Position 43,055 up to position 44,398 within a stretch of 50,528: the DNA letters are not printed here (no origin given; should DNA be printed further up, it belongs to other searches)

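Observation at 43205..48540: Uncharacterised cluster: three paralogous nucleotidyltransferase-OB proteins, a glutaminase-less AsnB-type PP-loop enzyme with a zinc ribbon, and a CPBP protease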

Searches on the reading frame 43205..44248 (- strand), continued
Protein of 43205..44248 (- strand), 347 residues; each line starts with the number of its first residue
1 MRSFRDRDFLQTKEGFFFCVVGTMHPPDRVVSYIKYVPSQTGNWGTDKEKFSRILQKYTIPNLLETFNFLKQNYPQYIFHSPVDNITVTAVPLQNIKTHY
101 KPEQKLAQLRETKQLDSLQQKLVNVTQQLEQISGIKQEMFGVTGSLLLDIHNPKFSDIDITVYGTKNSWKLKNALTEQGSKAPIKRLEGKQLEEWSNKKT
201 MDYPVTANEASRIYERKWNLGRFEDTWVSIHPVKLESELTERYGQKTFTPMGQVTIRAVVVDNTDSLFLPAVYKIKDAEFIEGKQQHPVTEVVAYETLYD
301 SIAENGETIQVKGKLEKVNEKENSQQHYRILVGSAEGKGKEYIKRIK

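Call 84: find_homologous_proteins(query=L044:5989-6981:+, max_evalue=1e-20)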
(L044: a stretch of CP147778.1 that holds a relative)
Query L044:5989-6981:+ (331 aa): 368 proteins with E <= 1e-20 among 1495 candidates; the best 120 are listed.
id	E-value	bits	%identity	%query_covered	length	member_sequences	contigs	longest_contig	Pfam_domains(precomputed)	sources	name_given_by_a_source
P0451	3.1e-219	745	100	100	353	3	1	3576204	-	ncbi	ncbi:MAG: hypothetical protein WED07_03645 [Candidatus Freyarchaeum deiterrae]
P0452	1.2e-189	647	85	100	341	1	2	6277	-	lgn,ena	-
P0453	1.9e-183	627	83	100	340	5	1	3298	-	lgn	-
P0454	1.2e-178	611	80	100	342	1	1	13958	-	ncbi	-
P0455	5.8e-177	606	80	100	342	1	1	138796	-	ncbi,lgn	ncbi:MAG: hypothetical protein ACETWM_16655 [Candidatus Lokiarchaeia archaeon]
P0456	1.5e-174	598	80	100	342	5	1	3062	-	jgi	jgi:predicted nucleotidyltransferase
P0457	1.4e-173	595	78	100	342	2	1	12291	-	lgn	-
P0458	3.6e-167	574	76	100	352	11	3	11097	-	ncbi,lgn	ncbi:MAG: hypothetical protein Q6366_013815 [Candidatus Freyarchaeota archaeon]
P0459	1.7e-165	568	75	100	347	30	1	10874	-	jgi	-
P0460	4.8e-117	409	58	100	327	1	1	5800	-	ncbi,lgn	-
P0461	5.6e-115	402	57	100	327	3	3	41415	-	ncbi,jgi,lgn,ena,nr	ncbi:MAG: hypothetical protein ACTSUS_05280 [Candidatus Freyarchaeota archaeon]|nr:hypothetical prot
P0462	1.0e-113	398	56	100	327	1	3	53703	-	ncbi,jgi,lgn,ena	-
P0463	1.1e-112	395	57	100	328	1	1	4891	-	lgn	-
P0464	2.0e-112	394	57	100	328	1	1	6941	-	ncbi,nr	ncbi:MAG: hypothetical protein KIH01_06690 [Candidatus Freyarchaeota archaeon]|nr:hypothetical prote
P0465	1.3e-111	391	55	100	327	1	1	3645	-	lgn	-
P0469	1.0e-93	332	47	99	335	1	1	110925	PF01909.30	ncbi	ncbi:MAG: nucleotidyltransferase domain-containing protein [Candidatus Hodarchaeota archaeon]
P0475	7.9e-92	326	47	99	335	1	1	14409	PF01909.30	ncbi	ncbi:MAG: nucleotidyltransferase domain-containing protein [Promethearchaeota archaeon]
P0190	1.8e-89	318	46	99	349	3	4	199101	PF18765.8,PF01909.30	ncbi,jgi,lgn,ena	ncbi:MAG: nucleotidyltransferase domain-containing protein [Candidatus Baldrarchaeia archaeon]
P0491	6.2e-89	316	49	98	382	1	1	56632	-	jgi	jgi:predicted nucleotidyltransferase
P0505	1.2e-87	312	46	100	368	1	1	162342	-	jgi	jgi:predicted nucleotidyltransferase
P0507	1.5e-87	312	44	99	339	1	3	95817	PF18765.8,PF01909.30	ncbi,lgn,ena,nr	ncbi:MAG: nucleotidyltransferase domain-containing protein [Candidatus Helarchaeota archaeon]|nr:nuc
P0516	6.9e-86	306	42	98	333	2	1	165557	PF01909.30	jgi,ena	-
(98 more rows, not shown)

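Call 85: find_encoding_contigs(protein=P0469, flank=8000, max_places=1)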
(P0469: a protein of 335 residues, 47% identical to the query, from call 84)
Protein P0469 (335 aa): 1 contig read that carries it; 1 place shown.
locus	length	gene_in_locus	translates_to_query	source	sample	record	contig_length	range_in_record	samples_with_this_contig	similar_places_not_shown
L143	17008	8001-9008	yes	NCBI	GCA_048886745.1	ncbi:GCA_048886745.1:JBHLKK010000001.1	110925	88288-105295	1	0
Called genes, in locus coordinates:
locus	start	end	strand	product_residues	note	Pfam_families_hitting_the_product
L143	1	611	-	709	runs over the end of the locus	PF00662:Proton_antipo_N, PF00361:Proton_antipo_M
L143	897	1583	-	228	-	PF02517:Rce1-like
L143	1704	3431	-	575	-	PF00749:tRNA-synt_1c, PF03950:tRNA-synt_1c_C, PF20974:tRNA-synt_1c_C2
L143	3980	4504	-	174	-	PF00025:Arf, PF00009:GTP_EFTU, PF00071:Ras, PF01926:MMR_HSR1 (weak), PF08477:Roc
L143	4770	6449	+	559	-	PF00118:Cpn60_TCP1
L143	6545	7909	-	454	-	PF01256:Carb_kinase (weak), PF08543:Phos_pyr_kin, PF00294:PfkB, PF10120:ThiN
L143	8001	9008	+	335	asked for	PF01909:NTP_transf_2 (faint)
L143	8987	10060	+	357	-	-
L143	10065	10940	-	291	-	PF12801:Fer4_5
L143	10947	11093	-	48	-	-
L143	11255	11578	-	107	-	-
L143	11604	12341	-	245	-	PF13240:Zn_Ribbon_1 (weak)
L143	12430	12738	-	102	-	-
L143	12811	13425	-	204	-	PF02778:tRNA_int_endo_N, PF26577:TSEN34_N (weak), PF01974:tRNA_int_endo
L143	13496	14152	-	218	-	PF01865:PhoU_div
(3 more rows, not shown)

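Call 86: find_encoding_contigs(protein=P0190, flank=8000, max_places=1)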
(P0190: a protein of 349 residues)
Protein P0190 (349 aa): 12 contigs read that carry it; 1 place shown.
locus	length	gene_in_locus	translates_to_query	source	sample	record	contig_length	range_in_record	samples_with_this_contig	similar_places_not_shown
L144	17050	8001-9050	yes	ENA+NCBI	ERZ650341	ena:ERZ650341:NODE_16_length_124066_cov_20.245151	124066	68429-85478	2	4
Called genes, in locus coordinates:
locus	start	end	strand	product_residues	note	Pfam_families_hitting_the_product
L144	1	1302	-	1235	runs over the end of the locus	PF17915:zf_Rg, PF00270:DEAD, PF04851:ResIII, PF00271:Helicase_C (weak), PF01751:Toprim, PF01131:Topoisom_bac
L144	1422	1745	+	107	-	-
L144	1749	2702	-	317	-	PF01145:Band_7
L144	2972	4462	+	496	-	PF06068:TIP49, PF05496:RuvB_N (weak), PF00004:AAA, PF13191:AAA_16 (faint), PF13401:AAA_22 (faint), PF17856:TIP49_C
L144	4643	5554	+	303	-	PF01904:DUF72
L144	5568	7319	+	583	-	PF00749:tRNA-synt_1c, PF03950:tRNA-synt_1c_C, PF20974:tRNA-synt_1c_C2 (weak)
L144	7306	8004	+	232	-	PF01398:JAB, PF14464:Prok-JAB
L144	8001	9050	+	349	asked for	PF01909:NTP_transf_2 (weak), PF18765:Polbeta (weak)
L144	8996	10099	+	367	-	PF01909:NTP_transf_2 (weak)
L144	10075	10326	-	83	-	-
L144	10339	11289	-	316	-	PF01408:GFO_IDH_MocA, PF02894:GFO_IDH_MocA_C, PF22725:GFO_IDH_MocA_C3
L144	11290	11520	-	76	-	-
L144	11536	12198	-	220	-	-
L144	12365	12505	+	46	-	-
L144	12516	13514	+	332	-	PF12801:Fer4_5, PF00037:Fer4 (faint), PF12801:Fer4_5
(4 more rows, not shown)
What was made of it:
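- There is a GluRS-JAB-B-C operon-like run in Baldrarchaeia (call 86).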

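Call 87: find_encoding_contigs(protein=P0507, flank=8000, max_places=1)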
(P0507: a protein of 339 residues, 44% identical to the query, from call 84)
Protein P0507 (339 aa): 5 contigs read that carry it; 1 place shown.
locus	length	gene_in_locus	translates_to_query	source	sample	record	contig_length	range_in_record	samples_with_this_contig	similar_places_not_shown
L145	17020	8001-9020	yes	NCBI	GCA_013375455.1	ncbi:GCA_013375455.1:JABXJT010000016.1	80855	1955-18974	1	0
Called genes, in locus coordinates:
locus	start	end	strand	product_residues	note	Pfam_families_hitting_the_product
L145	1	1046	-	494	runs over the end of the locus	PF02310:B12-binding (weak), PF04055:Radical_SAM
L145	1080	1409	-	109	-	-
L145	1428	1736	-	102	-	-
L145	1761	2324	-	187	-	-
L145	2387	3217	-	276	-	-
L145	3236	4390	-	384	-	-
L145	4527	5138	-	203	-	PF00025:Arf, PF00071:Ras, PF04670:Gtr1_RagA, PF08477:Roc (weak), PF00009:GTP_EFTU (weak)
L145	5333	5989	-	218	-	PF01558:POR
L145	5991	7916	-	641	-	PF01855:POR_N (weak), PF02775:TPP_enzyme_C, PF00037:Fer4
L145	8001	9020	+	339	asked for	PF01909:NTP_transf_2 (weak), PF18765:Polbeta (faint)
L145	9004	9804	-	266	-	PF01583:APS_kinase, PF06414:Zeta_toxin, PF08433:KTI12, PF13671:AAA_33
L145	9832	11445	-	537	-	PF02811:PHP (faint)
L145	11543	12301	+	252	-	PF01026:TatD_DNase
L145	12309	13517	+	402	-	PF07690:MFS_1, PF05977:MFS_3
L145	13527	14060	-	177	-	-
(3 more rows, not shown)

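Call 88: find_encoding_contigs(protein=P0455, flank=8000, max_places=1)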
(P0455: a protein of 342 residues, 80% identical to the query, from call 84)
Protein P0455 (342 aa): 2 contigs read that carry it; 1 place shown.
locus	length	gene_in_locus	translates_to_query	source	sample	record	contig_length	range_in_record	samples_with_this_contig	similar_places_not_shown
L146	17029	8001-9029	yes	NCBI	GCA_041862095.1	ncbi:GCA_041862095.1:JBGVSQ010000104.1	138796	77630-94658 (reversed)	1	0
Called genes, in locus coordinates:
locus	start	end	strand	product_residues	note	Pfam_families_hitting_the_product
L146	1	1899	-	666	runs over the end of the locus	PF00270:DEAD (faint), PF06733:DEAD_2, PF13307:Helicase_C_2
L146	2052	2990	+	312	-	PF00696:AA_kinase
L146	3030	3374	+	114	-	PF12675:DUF3795 (weak)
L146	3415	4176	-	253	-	PF02535:Zip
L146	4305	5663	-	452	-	PF08543:Phos_pyr_kin, PF00294:PfkB (weak), PF10120:ThiN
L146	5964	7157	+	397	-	PF07282:Cas12f1-like_TNB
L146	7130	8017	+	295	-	PF08433:KTI12, PF13671:AAA_33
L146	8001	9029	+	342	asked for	-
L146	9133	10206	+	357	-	-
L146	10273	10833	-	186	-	PF14470:bPH_3 (weak)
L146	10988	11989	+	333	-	PF03446:NAD_binding_2 (faint), PF03807:F420_oxidored (weak), PF07991:KARI_N, PF01450:KARI_C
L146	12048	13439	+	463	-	PF00009:GTP_EFTU, PF03144:GTP_EFTU_D2, PF21440:aSelB_III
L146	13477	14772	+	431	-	PF05889:SepSecS, PF00155:Aminotran_1_2, PF01041:DegT_DnrJ_EryC1 (weak), PF01212:Beta_elim_lyase (weak)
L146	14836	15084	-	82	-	-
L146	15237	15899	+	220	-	-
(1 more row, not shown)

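Call 90: find_encoding_contigs(protein=P0475, flank=7000, max_places=1)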
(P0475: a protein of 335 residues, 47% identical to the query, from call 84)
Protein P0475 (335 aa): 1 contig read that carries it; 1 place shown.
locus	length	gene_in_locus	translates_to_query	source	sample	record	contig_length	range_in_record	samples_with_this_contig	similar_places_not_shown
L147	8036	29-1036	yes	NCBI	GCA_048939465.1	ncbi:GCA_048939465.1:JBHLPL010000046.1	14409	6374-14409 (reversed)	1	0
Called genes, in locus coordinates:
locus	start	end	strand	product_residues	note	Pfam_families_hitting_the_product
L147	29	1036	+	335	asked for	PF01909:NTP_transf_2 (faint)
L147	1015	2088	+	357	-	-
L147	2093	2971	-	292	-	PF12801:Fer4_5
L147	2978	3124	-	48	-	-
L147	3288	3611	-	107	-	-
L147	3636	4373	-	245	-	PF12773:DZR (faint), PF13240:Zn_Ribbon_1 (weak), PF24460:DUF7575 (weak)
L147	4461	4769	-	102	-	-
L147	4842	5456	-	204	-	PF02778:tRNA_int_endo_N, PF01974:tRNA_int_endo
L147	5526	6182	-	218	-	PF01865:PhoU_div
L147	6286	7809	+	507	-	PF02673:BacA, PF09335:VTT_dom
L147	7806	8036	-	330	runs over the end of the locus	-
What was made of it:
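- GlxRS and tRNA-intron endonuclease genes lie near B-C in Hodarchaeota and Promethearchaeota (calls 85, 90).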

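Call 91: find_encoding_contigs(protein=P0516, flank=7000, max_places=1)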
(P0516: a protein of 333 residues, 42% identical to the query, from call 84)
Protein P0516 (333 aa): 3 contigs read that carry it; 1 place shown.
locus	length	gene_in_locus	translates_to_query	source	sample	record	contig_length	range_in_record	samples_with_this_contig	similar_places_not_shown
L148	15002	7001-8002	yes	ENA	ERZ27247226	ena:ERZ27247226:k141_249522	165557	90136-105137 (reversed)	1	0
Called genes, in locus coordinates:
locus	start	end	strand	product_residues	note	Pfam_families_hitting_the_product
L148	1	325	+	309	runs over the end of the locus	PF22700:MVD-like_N, PF00288:GHMP_kinases_N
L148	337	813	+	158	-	PF01467:CTP_transf_like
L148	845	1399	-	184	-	PF01862:PvlArgDC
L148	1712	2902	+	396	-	PF13401:AAA_22 (weak), PF22703:Cdc6_lid, PF09079:WHD_Cdc6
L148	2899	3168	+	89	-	PF01022:HTH_5, PF01047:MarR (weak), PF01978:TrmB (weak), PF12840:HTH_20 (weak), PF13412:HTH_24 (weak)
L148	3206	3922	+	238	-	-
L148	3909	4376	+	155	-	PF01967:MoaC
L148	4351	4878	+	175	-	PF00994:MoCF_biosynth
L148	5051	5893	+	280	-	PF04055:Radical_SAM, PF06463:Mob_synth_C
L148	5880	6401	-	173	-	PF00149:Metallophos, PF12850:Metallophos_2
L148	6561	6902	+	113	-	PF14947:HTH_45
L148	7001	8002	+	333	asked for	PF01909:NTP_transf_2 (faint)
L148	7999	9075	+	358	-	PF01909:NTP_transf_2 (weak)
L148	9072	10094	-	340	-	-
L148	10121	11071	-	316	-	PF07155:ECF-ribofla_trS (weak)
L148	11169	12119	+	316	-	PF01874:CitG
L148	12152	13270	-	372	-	PF03379:CcmB (faint), PF12679:ABC2_membrane_2, PF12698:ABC2_membrane_3, PF01061:ABC2_membrane, PF12730:ABC2_membrane_4 (weak)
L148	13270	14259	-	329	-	PF00005:ABC_tran, PF13304:AAA_21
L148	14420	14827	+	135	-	PF01568:Molydop_binding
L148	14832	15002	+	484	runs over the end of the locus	PF00384:Molybdopterin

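Call 92: find_encoding_contigs(protein=P0505, flank=7000, max_places=1)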
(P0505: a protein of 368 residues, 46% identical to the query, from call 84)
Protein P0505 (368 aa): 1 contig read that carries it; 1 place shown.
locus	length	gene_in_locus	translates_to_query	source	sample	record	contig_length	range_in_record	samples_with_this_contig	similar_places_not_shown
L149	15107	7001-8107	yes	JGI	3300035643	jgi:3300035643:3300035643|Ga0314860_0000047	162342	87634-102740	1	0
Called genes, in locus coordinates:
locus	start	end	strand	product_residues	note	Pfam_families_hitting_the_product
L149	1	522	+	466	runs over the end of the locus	PF05889:SepSecS, PF00155:Aminotran_1_2 (weak)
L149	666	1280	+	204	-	-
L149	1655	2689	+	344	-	PF00586:AIRS, PF02769:AIRS_C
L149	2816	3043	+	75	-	-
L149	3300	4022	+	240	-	PF00352:TBP, PF11858:DUF3378 (faint), PF00352:TBP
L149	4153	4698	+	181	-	PF00025:Arf, PF00071:Ras, PF01926:MMR_HSR1 (weak), PF02421:FeoB_N (faint), PF08477:Roc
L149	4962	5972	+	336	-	PF08271:Zn_Ribbon_TF, PF00382:TFIIB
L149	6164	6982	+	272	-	PF01583:APS_kinase, PF06414:Zeta_toxin, PF08433:KTI12, PF13238:AAA_18 (weak), PF13671:AAA_33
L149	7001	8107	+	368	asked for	-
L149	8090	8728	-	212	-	-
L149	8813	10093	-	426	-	PF02788:RuBisCO_large_N, PF00016:RuBisCO_large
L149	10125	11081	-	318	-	PF01008:IF-2B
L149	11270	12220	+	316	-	PF01008:IF-2B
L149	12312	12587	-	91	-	-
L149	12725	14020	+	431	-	-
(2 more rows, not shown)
